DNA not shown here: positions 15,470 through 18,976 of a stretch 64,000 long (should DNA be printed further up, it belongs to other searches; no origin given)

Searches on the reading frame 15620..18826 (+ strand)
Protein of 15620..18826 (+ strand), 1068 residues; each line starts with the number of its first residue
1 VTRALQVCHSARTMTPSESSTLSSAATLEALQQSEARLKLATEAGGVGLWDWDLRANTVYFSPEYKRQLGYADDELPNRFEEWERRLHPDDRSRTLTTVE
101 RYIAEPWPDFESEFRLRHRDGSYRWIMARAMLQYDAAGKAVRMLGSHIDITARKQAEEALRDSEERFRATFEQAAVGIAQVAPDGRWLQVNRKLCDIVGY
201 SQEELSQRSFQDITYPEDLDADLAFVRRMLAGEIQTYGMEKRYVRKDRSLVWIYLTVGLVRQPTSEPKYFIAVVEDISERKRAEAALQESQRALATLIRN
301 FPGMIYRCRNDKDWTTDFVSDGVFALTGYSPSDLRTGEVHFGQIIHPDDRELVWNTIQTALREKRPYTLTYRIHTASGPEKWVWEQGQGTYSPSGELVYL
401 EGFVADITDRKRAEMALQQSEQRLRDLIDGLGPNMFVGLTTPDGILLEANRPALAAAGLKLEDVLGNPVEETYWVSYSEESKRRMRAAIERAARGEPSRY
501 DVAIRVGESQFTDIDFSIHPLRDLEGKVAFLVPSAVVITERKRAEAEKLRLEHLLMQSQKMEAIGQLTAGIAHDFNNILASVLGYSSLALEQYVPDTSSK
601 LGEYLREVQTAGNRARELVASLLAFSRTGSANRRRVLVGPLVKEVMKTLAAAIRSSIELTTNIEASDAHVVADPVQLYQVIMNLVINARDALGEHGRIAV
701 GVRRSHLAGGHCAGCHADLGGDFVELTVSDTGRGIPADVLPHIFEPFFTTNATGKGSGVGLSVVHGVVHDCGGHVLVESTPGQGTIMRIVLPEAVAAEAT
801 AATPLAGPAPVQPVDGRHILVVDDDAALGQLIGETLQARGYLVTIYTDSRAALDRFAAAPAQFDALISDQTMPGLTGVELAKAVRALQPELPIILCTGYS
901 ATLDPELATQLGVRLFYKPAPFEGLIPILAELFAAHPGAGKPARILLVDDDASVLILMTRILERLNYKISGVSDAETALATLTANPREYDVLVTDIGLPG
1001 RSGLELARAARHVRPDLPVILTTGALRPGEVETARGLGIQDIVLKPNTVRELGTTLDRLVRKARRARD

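Call 14: search_protein_families(library=pfam, proteins=[window:15620-18826:+], max_evalue=0.001)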
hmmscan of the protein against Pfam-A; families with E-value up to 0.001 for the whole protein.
window:15620-18826:+ (1068 aa): 8 families
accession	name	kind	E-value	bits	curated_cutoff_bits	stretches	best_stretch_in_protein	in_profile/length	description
PF08447.18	PAS_3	-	6.5e-56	187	25.6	3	59-146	2-88/89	PAS fold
PF00072.30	Response_reg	-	7e-36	123.2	30.2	2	945-1054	1-108/111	Response regulator receiver domain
PF00989.32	PAS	-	5.1e-26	91.3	22.6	2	165-277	1-113/113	PAS fold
PF08448.16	PAS_4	-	1.1e-25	90.4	23.1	2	171-282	1-110/110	PAS fold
PF02518.31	HATPase_c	-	1.6e-24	86.9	26.4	1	673-793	2-109/111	Histidine kinase-, DNA gyrase B-, and HSP90-like ATPase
PF13426.13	PAS_9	-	1.3e-20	74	27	2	177-279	3-103/103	PAS domain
PF00512.31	HisKA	-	2.3e-11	44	26.9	1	565-629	3-64/66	His Kinase A (phospho-acceptor) domain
PF13188.13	PAS_8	-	7.8e-10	38.7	21.8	1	165-222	1-58/65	PAS domain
